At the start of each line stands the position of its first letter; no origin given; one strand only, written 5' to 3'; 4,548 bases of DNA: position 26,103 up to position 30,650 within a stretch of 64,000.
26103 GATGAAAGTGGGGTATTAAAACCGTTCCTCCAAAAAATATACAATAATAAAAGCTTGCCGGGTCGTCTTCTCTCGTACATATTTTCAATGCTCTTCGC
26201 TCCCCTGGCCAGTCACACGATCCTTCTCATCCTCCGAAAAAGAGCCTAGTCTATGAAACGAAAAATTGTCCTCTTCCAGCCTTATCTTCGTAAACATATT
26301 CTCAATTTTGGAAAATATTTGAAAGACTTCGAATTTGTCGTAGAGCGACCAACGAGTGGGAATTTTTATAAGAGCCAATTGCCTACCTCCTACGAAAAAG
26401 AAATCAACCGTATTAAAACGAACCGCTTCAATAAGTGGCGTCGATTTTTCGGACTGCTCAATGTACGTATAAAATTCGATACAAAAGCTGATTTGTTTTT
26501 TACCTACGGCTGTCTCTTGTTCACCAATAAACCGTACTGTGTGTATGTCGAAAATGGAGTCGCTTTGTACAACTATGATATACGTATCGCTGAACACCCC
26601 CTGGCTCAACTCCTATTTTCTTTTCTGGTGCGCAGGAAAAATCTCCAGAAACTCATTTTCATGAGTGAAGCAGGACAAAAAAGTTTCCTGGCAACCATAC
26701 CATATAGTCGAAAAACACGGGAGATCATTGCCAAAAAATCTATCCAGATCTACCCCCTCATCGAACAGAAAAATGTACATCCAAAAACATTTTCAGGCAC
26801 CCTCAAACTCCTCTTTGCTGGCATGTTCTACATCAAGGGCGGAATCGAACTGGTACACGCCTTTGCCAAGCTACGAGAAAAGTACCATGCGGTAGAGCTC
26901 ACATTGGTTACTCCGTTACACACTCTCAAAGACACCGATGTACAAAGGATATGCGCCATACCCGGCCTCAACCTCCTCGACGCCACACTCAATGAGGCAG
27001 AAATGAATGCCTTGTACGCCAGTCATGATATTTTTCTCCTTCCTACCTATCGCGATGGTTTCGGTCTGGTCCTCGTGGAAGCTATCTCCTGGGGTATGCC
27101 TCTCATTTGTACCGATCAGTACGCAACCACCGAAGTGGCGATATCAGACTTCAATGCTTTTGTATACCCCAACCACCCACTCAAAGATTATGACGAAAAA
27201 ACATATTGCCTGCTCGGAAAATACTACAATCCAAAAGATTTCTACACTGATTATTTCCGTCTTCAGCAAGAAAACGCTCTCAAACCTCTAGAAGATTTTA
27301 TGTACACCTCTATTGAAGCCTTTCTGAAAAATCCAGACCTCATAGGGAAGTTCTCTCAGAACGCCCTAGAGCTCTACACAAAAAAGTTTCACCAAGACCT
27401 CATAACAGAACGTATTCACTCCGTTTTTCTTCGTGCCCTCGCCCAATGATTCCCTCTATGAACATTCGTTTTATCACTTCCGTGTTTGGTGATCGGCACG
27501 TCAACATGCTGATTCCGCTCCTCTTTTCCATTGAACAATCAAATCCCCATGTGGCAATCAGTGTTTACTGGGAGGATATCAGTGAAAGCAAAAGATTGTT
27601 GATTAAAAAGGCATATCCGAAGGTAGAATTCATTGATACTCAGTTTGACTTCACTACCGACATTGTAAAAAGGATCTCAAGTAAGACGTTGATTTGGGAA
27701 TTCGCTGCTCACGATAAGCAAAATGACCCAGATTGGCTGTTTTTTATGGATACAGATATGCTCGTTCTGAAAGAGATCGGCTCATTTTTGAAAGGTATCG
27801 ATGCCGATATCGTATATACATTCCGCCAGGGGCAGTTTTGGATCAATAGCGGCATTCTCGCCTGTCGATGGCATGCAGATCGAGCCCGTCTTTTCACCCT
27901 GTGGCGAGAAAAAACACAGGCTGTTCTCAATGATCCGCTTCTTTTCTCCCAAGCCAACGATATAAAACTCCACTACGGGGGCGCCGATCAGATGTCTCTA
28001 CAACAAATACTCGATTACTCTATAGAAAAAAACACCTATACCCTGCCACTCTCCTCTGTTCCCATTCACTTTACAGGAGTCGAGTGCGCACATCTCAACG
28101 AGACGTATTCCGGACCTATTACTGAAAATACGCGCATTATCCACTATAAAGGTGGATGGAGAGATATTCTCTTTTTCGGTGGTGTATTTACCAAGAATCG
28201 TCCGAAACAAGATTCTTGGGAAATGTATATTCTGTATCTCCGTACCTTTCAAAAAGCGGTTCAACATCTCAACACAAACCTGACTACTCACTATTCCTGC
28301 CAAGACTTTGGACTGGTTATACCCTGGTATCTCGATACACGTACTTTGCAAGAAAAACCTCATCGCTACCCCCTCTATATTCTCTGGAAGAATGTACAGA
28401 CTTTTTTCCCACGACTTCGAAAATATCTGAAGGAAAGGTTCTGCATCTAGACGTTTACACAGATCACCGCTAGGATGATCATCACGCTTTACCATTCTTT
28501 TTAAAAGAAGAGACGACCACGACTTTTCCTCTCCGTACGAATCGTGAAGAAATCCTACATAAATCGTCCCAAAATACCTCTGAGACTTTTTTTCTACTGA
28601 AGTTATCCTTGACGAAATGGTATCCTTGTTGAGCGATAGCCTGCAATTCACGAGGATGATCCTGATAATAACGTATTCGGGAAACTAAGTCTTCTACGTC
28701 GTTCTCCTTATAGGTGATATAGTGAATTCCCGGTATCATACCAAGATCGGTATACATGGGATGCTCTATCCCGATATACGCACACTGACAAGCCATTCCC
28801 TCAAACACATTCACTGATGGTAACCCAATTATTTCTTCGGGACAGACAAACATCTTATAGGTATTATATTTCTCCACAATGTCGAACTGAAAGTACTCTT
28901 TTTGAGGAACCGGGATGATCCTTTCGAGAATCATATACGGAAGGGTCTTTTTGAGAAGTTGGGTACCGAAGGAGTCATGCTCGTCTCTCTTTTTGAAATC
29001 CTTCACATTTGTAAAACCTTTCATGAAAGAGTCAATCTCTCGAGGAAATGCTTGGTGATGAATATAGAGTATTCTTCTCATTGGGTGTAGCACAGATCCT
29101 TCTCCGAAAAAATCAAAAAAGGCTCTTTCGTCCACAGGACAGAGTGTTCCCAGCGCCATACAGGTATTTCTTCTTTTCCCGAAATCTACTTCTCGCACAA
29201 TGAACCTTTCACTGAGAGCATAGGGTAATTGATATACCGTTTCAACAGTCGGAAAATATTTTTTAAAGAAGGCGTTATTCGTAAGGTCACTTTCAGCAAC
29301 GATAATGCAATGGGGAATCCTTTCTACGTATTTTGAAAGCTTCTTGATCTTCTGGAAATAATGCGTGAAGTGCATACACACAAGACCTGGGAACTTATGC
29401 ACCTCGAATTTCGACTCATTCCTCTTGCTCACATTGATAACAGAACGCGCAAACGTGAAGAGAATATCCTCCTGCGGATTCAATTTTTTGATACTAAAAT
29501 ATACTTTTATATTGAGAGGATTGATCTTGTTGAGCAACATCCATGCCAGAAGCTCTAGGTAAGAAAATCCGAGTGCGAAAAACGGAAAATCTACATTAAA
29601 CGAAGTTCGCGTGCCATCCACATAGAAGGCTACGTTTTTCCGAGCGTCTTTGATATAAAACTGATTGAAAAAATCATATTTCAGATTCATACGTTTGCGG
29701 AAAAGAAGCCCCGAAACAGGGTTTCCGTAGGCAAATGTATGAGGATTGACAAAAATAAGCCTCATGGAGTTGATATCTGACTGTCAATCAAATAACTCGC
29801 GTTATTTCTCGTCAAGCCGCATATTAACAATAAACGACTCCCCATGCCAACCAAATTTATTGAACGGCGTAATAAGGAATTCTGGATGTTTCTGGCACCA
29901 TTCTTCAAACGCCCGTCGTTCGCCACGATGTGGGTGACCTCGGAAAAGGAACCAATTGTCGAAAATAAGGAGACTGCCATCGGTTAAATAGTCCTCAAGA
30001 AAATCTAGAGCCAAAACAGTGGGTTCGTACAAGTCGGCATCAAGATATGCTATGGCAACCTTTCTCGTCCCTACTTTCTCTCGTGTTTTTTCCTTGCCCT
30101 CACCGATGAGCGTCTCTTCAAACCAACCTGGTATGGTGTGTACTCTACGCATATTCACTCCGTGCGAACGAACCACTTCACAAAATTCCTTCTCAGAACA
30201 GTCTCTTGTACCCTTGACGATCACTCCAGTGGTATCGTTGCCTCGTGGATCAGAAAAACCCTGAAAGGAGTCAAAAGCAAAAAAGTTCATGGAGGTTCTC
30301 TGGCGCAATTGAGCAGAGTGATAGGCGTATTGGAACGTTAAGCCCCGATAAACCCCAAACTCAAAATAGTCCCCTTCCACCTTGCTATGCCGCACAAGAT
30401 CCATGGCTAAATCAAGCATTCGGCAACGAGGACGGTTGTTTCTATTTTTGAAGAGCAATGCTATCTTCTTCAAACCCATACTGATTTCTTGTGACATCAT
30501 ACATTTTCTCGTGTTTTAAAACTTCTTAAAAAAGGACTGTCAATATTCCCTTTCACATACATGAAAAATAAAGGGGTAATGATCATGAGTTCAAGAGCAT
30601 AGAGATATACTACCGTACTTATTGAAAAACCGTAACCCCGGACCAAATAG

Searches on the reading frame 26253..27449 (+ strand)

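Call 18: search_protein_families(library=pfam, proteins=[window:26253-27449:+], max_evalue=0.0001)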
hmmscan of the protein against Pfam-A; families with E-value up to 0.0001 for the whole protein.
window:26253-27449:+ (398 aa): 3 families
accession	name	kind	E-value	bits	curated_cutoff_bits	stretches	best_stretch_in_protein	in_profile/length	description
PF13692.12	Glyco_trans_1_4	-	2e-14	54.5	27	1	185-309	3-128/142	Glycosyl transferases group 1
PF00534.26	Glycos_transf_1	-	4.5e-13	49.5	26.4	1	184-309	16-144/172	Glycosyl transferases group 1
PF20706.3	GT4-conflict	-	2.7e-08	33.7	26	1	161-289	172-313/385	Family 4 Glycosyltransferase in conflict systems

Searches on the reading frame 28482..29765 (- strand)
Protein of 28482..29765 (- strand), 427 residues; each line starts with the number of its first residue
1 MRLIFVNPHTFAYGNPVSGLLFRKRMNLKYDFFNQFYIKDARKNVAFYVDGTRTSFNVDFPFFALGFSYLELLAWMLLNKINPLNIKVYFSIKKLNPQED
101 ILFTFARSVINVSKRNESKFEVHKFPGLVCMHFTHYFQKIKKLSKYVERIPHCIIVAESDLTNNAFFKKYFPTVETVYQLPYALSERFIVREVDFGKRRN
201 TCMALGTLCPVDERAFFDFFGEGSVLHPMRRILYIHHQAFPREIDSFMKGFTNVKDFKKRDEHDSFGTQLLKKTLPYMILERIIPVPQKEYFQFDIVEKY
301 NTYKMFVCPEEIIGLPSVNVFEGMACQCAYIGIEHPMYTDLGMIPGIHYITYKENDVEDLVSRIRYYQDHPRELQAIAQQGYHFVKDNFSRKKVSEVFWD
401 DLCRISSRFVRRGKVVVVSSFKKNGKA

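Call 19: search_protein_families(library=pfam, proteins=[window:28482-29765:-], max_evalue=0.0001)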
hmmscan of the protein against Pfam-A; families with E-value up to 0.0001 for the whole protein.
window:28482-29765:- (427 aa): 2 families
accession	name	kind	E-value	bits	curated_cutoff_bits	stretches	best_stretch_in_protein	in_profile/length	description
PF13524.12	Glyco_trans_1_2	-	3.5e-08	33.9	25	1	296-390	40-134/144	Glycosyl transferase-like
PF05686.18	Glyco_transf_90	-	3.2e-06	26.7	24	1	342-399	255-313/396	Glycosyl transferase family 90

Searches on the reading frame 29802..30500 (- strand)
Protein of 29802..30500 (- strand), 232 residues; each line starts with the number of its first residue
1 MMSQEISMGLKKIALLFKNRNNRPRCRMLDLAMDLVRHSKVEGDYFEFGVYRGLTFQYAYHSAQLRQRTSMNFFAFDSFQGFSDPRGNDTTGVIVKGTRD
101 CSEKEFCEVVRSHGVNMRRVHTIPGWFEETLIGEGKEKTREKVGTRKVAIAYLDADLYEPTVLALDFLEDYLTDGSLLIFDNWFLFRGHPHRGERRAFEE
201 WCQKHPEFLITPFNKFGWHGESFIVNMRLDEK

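Call 19: search_protein_families(library=pfam, proteins=[window:29802-30500:-], max_evalue=0.0001)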
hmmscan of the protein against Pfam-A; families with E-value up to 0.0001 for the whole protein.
window:29802-30500:- (232 aa): 2 families
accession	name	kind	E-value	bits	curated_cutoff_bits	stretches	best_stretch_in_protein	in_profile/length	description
PF05711.17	TylF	-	2.8e-16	60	23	1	25-187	75-233/264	Macrocin-O-methyltransferase (TylF)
PF13578.12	Methyltransf_24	-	1.1e-05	26.7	26.3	1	47-183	2-105/105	Methyltransferase domain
